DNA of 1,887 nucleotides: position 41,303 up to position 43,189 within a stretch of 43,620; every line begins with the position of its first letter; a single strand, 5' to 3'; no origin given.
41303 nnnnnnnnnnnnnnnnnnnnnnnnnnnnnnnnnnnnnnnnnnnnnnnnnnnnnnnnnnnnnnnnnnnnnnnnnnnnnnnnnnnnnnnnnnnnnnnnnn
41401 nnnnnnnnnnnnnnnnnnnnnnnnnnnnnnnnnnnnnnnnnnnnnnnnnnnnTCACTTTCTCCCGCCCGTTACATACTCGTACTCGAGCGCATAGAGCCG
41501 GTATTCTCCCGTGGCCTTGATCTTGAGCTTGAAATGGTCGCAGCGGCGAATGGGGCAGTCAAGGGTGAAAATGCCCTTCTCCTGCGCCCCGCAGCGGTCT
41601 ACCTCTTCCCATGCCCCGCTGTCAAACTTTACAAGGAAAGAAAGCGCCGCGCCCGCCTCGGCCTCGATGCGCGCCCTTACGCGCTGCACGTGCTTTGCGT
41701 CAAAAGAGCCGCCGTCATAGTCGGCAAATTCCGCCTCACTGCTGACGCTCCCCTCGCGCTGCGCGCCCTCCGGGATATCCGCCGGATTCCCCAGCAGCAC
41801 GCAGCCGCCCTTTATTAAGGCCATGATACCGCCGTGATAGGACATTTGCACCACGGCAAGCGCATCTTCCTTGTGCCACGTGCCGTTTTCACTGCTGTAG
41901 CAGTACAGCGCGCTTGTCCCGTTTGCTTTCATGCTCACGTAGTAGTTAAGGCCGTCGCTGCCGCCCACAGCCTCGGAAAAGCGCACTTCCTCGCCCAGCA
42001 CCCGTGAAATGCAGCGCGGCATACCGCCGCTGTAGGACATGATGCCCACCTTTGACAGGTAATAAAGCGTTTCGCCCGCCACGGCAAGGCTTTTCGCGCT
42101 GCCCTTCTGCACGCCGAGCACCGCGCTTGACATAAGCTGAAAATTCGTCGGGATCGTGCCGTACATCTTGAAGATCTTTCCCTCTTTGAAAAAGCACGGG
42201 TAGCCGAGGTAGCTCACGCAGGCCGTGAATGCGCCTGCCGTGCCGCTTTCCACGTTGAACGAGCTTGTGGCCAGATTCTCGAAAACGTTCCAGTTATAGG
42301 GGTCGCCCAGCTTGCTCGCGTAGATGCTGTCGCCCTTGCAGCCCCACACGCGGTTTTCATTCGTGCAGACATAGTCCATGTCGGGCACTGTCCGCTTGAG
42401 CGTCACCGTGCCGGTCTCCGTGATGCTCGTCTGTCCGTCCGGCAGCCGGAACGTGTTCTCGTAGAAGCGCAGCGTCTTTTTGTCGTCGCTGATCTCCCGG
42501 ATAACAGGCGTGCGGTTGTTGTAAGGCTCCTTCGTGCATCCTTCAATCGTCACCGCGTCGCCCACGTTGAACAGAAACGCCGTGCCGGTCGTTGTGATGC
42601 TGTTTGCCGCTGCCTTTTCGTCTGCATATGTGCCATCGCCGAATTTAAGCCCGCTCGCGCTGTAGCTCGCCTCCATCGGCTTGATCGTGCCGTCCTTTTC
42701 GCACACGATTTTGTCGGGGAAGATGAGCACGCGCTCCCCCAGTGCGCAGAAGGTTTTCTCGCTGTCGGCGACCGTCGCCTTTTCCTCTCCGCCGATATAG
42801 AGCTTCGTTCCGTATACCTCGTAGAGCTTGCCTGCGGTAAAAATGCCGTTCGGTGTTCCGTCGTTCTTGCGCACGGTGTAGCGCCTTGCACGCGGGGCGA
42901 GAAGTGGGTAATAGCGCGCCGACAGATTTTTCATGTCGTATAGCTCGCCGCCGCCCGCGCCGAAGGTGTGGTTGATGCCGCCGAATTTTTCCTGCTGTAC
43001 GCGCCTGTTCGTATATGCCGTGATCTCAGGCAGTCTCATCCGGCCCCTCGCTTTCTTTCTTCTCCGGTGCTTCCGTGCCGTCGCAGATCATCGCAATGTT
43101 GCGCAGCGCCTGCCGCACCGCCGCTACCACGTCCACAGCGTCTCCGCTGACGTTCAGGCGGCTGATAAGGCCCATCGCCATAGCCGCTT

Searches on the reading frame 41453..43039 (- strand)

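Call 11: search_protein_families(library=phrogs, max_evalue=0.001, proteins=[window:41453-43039:-])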
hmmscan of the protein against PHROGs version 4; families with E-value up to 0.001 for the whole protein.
window:41453-43039:- (528 aa): 1 family
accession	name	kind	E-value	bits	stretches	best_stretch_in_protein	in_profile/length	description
phrog_511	-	head and packaging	4.4e-52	178.5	2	96-518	428-851/862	internal virion protein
